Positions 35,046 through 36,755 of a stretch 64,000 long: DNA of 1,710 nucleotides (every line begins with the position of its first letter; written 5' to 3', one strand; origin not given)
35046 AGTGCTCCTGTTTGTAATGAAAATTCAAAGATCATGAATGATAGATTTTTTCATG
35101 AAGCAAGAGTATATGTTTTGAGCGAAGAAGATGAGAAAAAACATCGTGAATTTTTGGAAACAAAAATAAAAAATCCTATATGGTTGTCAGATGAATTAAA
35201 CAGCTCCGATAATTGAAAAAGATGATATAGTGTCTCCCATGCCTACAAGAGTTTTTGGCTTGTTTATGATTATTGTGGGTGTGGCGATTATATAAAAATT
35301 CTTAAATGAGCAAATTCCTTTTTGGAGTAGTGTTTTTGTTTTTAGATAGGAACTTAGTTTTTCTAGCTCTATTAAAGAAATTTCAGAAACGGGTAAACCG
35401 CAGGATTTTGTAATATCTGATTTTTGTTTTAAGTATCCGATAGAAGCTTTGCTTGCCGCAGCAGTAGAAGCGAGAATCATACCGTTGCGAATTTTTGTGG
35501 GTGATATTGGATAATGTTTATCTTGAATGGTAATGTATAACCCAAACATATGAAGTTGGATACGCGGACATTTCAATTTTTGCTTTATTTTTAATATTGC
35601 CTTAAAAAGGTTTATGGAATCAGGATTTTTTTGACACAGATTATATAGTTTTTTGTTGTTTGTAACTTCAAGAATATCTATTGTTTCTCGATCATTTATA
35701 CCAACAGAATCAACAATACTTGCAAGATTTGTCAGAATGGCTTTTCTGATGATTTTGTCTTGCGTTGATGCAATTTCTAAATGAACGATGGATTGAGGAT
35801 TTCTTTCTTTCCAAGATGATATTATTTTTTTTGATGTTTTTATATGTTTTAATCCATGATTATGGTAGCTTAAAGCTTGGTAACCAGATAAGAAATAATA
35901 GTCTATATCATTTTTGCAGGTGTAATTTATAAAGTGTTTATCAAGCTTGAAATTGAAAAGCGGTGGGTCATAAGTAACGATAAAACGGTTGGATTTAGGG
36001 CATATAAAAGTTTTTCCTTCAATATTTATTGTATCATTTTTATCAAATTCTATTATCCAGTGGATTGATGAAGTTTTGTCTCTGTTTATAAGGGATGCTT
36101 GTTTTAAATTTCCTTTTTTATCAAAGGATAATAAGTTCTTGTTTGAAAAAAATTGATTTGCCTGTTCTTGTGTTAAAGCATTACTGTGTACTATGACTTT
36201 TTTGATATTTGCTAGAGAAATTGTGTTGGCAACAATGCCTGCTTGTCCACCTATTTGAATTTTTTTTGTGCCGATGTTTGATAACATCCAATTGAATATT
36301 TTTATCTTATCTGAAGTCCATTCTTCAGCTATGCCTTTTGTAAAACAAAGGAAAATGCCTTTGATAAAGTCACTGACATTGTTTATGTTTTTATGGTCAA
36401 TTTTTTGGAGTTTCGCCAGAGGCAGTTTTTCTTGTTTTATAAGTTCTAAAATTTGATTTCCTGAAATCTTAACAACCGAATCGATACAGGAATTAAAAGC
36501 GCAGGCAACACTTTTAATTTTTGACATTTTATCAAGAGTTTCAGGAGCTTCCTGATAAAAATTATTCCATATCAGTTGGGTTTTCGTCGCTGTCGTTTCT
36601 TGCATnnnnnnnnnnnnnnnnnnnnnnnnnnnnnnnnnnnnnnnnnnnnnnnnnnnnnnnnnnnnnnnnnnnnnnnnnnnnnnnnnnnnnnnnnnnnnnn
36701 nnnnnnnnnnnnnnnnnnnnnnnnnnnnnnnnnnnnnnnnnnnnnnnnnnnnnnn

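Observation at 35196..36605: ADP-dependent sugar kinase family gene in an alphaproteobacterial core region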

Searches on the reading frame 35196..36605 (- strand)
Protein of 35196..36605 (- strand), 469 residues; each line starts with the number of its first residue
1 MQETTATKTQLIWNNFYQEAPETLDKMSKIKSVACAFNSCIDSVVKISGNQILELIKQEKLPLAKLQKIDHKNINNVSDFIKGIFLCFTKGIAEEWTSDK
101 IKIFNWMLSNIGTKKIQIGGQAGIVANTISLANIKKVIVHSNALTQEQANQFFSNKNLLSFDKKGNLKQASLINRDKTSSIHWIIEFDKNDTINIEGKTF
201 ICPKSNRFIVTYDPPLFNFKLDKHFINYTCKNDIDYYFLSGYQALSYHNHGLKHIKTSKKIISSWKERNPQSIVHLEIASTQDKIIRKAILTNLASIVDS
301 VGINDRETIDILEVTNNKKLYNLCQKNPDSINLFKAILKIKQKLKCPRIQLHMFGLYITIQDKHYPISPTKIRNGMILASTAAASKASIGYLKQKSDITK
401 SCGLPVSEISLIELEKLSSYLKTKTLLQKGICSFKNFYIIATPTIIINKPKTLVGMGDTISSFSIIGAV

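Call 3: search_protein_families(library=pfam, proteins=[window:35196-36605:-], max_evalue=0.01)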
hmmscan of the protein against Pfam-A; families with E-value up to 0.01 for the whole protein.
window:35196-36605:- (469 aa): 1 family
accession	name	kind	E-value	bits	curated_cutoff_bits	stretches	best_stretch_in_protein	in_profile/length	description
PF04587.20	ADP_PFK_GK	-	1.6e-68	231.8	27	1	32-464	2-427/430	ADP-specific Phosphofructokinase/Glucokinase conserved region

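Call 4: search_protein_families(library=ncbifam, proteins=[window:35196-36605:-], max_evalue=0.01)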
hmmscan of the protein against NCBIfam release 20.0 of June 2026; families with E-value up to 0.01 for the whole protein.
window:35196-36605:- (469 aa): 3 families
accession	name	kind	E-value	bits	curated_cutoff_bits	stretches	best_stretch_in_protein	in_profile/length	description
TIGR02045.1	P_fruct_ADP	equivalog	6.1e-60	203.1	408.1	1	35-464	4-435/446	ADP-specific phosphofructokinase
NF010642.0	PRK14039.1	equivalog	9.3e-57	192.9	387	1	33-462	3-440/453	ADP-dependent glucokinase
NF010641.0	PRK14038.1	equivalog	9.1e-55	186.2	554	1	12-467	2-448/454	ADP-specific glucokinase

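Call 5: search_solved_structures(query=window:35196-36605:-, max_evalue=1, show_alignments=2)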
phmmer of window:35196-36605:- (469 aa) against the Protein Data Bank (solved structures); distinct sequences matched with E-value up to 1: 15.
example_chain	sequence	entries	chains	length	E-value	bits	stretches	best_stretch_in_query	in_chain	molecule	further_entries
6c8z_A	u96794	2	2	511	2.6e-64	220.9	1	13-466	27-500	ADP-dependent phosphofructokinase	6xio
1ua4_A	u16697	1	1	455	1.8e-44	155.5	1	12-467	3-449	ADP-dependent glucokinase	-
1l2l_A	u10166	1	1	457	1.2e-38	136.2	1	10-466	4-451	ADP-dependent Glucokinase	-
5o0i_A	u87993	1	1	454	2.5e-38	135.2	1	13-466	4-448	ADP-dependent glucokinase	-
5o0j_A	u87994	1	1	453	2.9e-38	135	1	13-466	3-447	ADP-dependent glucokinase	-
1u2x_A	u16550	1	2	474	2.9e-33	118.5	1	32-464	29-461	ADP-specific phosphofructokinase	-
5k27_A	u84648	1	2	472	2.7e-32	115.3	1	27-466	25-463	ancMT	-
3drw_A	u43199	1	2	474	3.7e-32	114.9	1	32-464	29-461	ADP-specific phosphofructokinase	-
5kkg_A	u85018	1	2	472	1.7e-31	112.7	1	27-466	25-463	ancMT E72A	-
1gc5_A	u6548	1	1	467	7e-31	110.7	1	11-466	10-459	ADP-DEPENDENT GLUCOKINASE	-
4b8r_A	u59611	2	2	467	2.7e-30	108.7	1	11-466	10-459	ADP-DEPENDENT GLUCOKINASE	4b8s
5od2_A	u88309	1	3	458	3.7e-29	105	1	33-465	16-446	Bifunctional ADP-specific glucokinase/phosphofructokinase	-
5o5x_A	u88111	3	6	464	6.6e-23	84.4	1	11-360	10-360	ADP-dependent glucokinase,ADP-dependent glucokinase,ADP-dependent glucokinase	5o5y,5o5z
5ccf_A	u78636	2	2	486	8.3e-05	24.8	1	31-311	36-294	ADP-dependent glucokinase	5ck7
6gie_A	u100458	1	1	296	0.24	13.4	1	162-227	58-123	33-36 kDa outer membrane protein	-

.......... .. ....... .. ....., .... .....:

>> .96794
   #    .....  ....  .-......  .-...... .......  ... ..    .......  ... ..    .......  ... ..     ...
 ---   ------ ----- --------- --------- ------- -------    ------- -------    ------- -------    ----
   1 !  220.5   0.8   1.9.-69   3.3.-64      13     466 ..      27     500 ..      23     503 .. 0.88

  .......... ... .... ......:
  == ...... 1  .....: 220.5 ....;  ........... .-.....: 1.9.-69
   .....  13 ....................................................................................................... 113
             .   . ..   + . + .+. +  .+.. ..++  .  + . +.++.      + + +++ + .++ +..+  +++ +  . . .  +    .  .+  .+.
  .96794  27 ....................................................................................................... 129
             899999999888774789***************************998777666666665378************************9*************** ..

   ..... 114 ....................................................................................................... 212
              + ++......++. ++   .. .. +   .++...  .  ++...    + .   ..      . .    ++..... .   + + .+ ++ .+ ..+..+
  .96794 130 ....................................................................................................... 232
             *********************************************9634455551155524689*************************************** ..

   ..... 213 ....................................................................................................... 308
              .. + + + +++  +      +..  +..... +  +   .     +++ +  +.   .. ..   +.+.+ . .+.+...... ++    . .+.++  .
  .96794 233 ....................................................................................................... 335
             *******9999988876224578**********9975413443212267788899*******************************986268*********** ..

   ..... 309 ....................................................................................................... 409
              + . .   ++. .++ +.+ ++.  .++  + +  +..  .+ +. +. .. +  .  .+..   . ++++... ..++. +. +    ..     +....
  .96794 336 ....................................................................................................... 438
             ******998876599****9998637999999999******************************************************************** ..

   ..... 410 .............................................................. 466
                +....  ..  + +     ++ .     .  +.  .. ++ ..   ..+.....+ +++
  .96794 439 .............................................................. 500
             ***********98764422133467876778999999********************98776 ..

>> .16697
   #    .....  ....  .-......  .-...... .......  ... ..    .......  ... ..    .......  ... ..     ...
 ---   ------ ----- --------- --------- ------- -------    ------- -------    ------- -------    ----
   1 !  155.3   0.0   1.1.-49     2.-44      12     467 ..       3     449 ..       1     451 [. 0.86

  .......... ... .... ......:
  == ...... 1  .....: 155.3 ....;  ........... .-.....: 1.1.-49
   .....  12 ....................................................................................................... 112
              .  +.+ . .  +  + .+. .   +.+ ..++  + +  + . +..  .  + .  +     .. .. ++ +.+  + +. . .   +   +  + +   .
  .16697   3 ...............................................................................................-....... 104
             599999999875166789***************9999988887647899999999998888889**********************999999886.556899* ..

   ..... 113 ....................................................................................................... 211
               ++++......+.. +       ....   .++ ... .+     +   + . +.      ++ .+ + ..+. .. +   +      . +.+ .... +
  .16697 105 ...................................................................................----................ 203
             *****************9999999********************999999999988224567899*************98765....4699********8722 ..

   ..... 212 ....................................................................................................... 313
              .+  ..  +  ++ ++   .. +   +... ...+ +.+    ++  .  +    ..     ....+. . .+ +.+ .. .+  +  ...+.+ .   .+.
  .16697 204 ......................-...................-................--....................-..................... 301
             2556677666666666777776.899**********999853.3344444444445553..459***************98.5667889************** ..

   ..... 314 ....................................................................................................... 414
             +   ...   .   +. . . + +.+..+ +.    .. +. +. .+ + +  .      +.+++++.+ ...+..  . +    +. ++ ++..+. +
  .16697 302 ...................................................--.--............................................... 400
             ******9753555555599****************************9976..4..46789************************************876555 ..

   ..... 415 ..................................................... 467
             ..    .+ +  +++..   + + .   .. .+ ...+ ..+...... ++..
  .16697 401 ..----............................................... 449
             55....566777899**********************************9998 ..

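Call 6: find_homologous_proteins(query=window:35196-36605:-, max_evalue=0.00001)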
Query window:35196-36605:- (469 aa): 874 proteins with E <= 0.00001 among 7176 candidates; the best 120 are listed.
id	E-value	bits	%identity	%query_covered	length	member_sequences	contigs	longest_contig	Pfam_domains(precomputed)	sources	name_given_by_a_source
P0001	0.0e+0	1015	97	100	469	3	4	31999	PF04587.21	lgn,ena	-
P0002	3.1e-242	822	78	100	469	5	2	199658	PF04587.21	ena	-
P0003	8.6e-236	801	80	100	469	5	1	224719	PF04587.21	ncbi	-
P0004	3.0e-218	743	72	100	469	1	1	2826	PF04587.21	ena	-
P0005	1.6e-206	704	69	97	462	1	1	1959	PF04587.21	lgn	-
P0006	8.6e-206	702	68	100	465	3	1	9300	PF04587.21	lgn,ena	-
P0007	6.4e-201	686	65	97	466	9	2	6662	PF04587.21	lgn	-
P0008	4.3e-200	683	67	97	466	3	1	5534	PF04587.21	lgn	-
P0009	5.4e-200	683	65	97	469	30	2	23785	PF04587.21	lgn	-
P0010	9.8e-199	679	66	97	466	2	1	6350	PF04587.21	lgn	-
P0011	2.2e-195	668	65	98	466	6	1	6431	PF04587.21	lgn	-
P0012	2.6e-192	658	64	97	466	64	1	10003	PF04587.21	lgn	-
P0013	2.8e-192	657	65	97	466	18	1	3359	PF04587.21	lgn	-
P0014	1.9e-191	655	64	100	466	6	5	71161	PF04587.21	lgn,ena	-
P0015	2.6e-189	648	64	97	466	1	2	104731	PF04587.21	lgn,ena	-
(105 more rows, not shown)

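Call 9: find_related_loci(query=window:35196-36605:-, collection=genome_contigs, flank=6000)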
Query window:35196-36605:- (469 aa) in genome_contigs; peptide patterns used: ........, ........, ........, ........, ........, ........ (x = any residue, [..] = any of these).
261 stretches matched a pattern; 141 encode a relative of the query (tblastn E <= 1e-3); the best 80 are kept; 80 distinct loci.
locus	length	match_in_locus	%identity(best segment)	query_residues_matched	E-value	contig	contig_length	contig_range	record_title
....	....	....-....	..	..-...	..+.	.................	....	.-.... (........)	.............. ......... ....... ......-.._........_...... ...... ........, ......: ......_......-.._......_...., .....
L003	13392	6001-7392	64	1-468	0e+0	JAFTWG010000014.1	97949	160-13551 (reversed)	MAG: Alphaproteobacteria bacterium isolate RGIG4207 Roe_deer_Colon-3__c4304, whole genome shotgun sequence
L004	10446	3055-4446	63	1-468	0e+0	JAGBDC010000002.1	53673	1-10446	MAG: Alphaproteobacteria bacterium isolate RGIG9009 Water_deer_Rectum-3__c66690, whole genome shotgun sequence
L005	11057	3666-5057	63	1-468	0e+0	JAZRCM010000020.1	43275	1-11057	MAG: Alphaproteobacteria bacterium isolate T1900045514_YK20190208.MAGScoT_cleanbin_000005 SGB_7587_k141_1341678, whole g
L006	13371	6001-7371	49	13-468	8e-154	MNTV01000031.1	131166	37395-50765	MAG: Azospirillum sp. 51_20 Ley3_66761_scaffold_291, whole genome shotgun sequence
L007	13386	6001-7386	50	5-467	2e-152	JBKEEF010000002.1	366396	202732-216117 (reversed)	MAG: Alphaproteobacteria bacterium isolate VLC_001 k251_639765, whole genome shotgun sequence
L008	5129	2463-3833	50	13-468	2e-153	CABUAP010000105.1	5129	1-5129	MAG TPA_asm: uncultured Azospirillum sp. isolate MGYG-HGUT-03845 genome assembly, contig: GUT_GENOME245766_105, whole ge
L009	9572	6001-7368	48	12-468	8e-149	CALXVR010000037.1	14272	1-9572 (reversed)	MAG: uncultured Alphaproteobacteria bacterium isolate BRZ_SB__bin123 genome assembly, contig: BRZ_SB__NODE_6840_length_1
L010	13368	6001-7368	48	12-468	1e-148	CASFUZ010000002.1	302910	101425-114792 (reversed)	uncultured proteobacterium isolate O15_L1_384384_idba_bin.74 genome assembly, contig: O15_L1_384384_idba_bin.74.fa_scaff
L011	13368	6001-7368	48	12-468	4e-148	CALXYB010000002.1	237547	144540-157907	MAG: uncultured Alphaproteobacteria bacterium isolate BRZ_DL__bin79 genome assembly, contig: BRZ_DL__NODE_38_length_2375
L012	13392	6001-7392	49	4-468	1e-147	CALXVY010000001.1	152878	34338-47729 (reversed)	MAG: uncultured Alphaproteobacteria bacterium isolate BRZ_KI__bin16 genome assembly, contig: BRZ_KI__NODE_99_length_1528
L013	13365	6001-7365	49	13-468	1e-147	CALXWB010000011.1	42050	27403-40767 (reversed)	MAG: uncultured Alphaproteobacteria bacterium isolate BRZ_AT__bin33 genome assembly, contig: BRZ_AT__NODE_1017_length_42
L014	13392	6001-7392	49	4-468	1e-146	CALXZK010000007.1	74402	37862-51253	MAG: uncultured Alphaproteobacteria bacterium isolate BRZ_QR__bin60 genome assembly, contig: BRZ_QR__NODE_224_length_744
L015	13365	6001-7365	48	13-468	4e-146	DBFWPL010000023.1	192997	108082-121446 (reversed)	MAG TPA_asm: Alphaproteobacteria bacterium isolate MAG7984 contig23, whole genome shotgun sequence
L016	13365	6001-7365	49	13-468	6e-146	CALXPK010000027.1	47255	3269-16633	MAG: uncultured Alphaproteobacteria bacterium isolate E04__bin53 genome assembly, contig: E04__k127_4330049, whole genom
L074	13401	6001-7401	48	13-468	6e-130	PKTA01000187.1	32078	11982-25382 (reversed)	MAG: Marinilabiliales bacterium isolate BM524 sc_776, whole genome shotgun sequence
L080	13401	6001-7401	47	13-468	2e-127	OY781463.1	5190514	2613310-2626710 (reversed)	MAG: Bacteroidales bacterium isolate 1213159b-2f29-4165-836d-87c69f3987a4 genome assembly, chromosome: 1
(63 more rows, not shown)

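Call 49: search_protein_families(library=pfam, proteins=[L010:3456-4487:+, L010:4480-5910:+, L010:7383-8015:+, L010:8793-9698:+], max_evalue=1)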
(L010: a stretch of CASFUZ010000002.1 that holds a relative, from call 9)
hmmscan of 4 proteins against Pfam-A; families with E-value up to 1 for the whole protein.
L010:3456-4487:+ (343 aa): 7 families
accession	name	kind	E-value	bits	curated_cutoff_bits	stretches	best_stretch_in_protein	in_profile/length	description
PF16471.10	JIP_LZII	-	0.011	16.4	30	0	69-92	41-64/71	JNK-interacting protein leucine zipper II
PF23363.1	DUF7089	-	0.033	14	27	1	188-244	198-254/258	Family of unknown function (DUF7089)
PF02090.21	SPAM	-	0.091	13.1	35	1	68-121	26-76/142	Salmonella surface presentation of antigen gene type M protein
PF17253.7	DUF5320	-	0.094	14.3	27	1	60-93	65-98/99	Family of unknown function (DUF5320)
PF18977.5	DUF5713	-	0.12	13.2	27.3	1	42-101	15-75/107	Family of unknown function (DUF5713)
PF10066.14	DUF2304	-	0.14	12.9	25.5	1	20-52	23-55/106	Uncharacterized conserved protein (DUF2304)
PF01446.23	Rep_1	-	0.3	10.9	33.2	1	233-318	129-217/253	Replication protein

L010:4480-5910:+ (476 aa): 14 families
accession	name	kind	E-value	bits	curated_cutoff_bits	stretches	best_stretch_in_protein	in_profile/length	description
PF18073.7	Zn_ribbon_LapB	-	0.00076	19.6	25.7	1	425-448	1-24/28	Rubredoxin metal binding domain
PF13428.12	TPR_14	-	0.0024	18.8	23.5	0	290-327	4-40/44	Tetratricopeptide repeat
PF09723.15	Zn_ribbon_8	-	0.0048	17.3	34.4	1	426-446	7-34/41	Zinc ribbon domain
PF13248.11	Zn_ribbon_3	-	0.0055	16.6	27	1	424-445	2-23/26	zinc-ribbon domain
PF14559.12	TPR_19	-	0.025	15.3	25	1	188-238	2-52/68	Tetratricopeptide repeat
PF08274.17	Zn_Ribbon_YjdM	-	0.075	13.5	30.8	1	418-432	13-27/30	PhnA Zinc-Ribbon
PF18551.6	TackOD1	-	0.11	12.4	32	1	420-450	70-100/188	Thaumarchaeal output domain 1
PF01155.25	HypA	-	0.17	12.3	28.9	1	422-448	68-96/112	Hydrogenase/urease nickel incorporation, metallochaperone, hypA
PF23458.2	DUF7130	-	0.18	12.2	35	1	412-446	41-78/89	Domain of unknown function (DUF7130)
PF17032.10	Zn_ribbon_15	-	0.22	12.8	28.9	1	406-445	34-73/73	zinc-ribbon family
PF20173.3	ZnF_RZ-type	-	0.22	11.6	27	1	418-446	13-39/54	RZ type zinc finger domain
PF12172.15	zf-ChsH2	-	0.27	11.5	23.2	1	427-449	14-36/37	ChsH2, rubredoxin-like zinc ribbon domain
PF12773.13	DZR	-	0.39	11.4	27.3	1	425-445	25-45/45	Double zinc ribbon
PF13240.11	Zn_Ribbon_1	-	0.56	10.5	25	0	427-446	2-21/23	zinc-ribbon domain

L010:7383-8015:+ (210 aa): 1 family
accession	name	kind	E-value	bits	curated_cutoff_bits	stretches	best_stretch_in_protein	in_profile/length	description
PF16180.10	RelB_leu_zip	-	0.24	11.9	27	1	2-20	30-48/84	RelB leucine zipper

L010:8793-9698:+ (301 aa): 6 families
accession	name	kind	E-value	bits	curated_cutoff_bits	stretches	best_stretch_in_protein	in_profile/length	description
PF00589.27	Phage_integrase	-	1.5e-46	158.7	27.1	1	107-281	1-168/172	Phage integrase family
PF02899.23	Phage_int_SAM_1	-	4.1e-21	75.5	22.3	1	6-86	1-83/83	Phage integrase, N-terminal SAM-like domain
PF13495.12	Phage_int_SAM_4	-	9.4e-14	52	27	1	7-82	3-78/85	Phage integrase, N-terminal SAM-like domain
PF24624.1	Int_N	-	0.0099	17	27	1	7-96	6-96/100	Phage integrase, N-terminal domain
PF13102.12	Phage_int_SAM_5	-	0.018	15.8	22.3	1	13-93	10-93/98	Phage integrase SAM-like domain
PF22822.1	MrpR_N_CB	-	0.046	14.8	27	0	40-81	37-76/79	MrpR, N-terminal core-binding domain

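Call 50: search_protein_representatives(protein=window:35196-36605:-)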
Query: 469 residues. Proteins with E-value up to 0.001 (for the whole library): 515; up to 1e-10: 315; up to 1e-30: 124. The best 150 are listed.
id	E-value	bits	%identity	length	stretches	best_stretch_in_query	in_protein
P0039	4.6e-145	500.2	49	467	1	11-468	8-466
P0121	1.2e-116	406.5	48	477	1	12-468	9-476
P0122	2.5e-106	372.6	42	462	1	7-468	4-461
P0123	1.8e-105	369.7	42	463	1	10-467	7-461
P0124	2.9e-96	339.4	38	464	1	12-468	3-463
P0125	4.1e-96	338.9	40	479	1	10-467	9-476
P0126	9.3e-89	314.6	40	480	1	11-468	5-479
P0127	8.4e-85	301.6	36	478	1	10-468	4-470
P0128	3.0e-81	289.9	37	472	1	14-468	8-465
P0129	1.6e-78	280.9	46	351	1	132-469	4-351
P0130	1.3e-77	277.9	34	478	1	9-468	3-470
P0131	1.8e-61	224.7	34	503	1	16-466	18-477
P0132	3.6e-60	220.4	35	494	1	12-465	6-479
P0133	3.6e-58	213.8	45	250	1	221-466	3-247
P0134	1.8e-57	211.6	42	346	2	6-292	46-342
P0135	1.4e-55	205.3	30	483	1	13-460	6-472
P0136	7.9e-53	196.2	37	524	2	34-317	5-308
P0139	7.2e-52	193.1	29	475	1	12-465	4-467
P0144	2.0e-48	181.8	29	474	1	13-463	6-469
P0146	2.4e-48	181.5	28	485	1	12-466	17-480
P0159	7.6e-44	166.6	34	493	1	30-465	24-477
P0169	3.3e-42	161.2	28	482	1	9-465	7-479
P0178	2.4e-40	155.1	26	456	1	28-465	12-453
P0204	2.2e-36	142.0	23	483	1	12-465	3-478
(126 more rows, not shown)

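Call 55: list_cluster_members(proteins=[P0121, P0122, P0123, P0124, P0125, P0126, P0127, P0128, P0130, P0136])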
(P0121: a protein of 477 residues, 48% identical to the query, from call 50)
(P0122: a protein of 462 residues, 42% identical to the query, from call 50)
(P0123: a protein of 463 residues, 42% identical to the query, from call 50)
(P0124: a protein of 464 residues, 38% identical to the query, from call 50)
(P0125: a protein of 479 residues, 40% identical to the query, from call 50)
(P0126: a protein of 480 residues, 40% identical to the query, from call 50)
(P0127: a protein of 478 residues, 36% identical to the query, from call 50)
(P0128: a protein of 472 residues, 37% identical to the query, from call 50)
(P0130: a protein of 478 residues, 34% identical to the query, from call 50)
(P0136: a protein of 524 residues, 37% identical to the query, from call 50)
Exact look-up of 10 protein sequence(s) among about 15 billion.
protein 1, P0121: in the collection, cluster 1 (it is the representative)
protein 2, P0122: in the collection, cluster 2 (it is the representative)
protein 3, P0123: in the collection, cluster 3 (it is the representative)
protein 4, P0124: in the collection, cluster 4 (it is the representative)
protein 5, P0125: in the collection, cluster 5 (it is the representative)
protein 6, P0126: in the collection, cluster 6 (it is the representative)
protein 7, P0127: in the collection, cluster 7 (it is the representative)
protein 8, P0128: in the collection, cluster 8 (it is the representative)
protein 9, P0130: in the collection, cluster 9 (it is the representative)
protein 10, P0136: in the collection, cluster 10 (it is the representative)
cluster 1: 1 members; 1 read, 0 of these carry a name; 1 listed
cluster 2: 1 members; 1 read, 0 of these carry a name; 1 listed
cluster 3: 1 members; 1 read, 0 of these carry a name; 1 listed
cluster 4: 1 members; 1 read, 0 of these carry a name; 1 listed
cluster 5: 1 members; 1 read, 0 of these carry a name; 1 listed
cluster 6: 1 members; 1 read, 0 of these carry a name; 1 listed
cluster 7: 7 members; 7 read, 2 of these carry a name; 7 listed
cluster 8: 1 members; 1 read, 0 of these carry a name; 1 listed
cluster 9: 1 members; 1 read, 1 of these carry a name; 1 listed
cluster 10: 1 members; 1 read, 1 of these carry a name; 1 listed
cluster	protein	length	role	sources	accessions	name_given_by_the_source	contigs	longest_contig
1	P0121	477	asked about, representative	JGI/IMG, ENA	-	-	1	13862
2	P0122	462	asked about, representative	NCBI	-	-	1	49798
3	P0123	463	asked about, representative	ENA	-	-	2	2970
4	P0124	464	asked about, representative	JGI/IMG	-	-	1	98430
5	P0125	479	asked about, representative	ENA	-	-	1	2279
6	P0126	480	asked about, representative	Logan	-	-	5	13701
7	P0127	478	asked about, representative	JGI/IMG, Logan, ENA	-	-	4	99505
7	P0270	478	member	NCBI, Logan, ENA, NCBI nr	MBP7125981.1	ADP-dependent glucokinase/phosphofructokinase [Myxococcota bacterium]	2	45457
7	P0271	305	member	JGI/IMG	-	ADP-dependent phosphofructokinase/glucokinase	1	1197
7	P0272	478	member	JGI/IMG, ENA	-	-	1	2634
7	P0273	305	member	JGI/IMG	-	-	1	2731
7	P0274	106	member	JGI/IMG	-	-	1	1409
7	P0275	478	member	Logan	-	-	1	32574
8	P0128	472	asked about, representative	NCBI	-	-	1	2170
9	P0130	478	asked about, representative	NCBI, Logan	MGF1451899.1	MAG: ADP-dependent glucokinase/phosphofructokinase [Opitutales bacterium]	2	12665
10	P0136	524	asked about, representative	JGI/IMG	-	ADP-dependent phosphofructokinase/glucokinase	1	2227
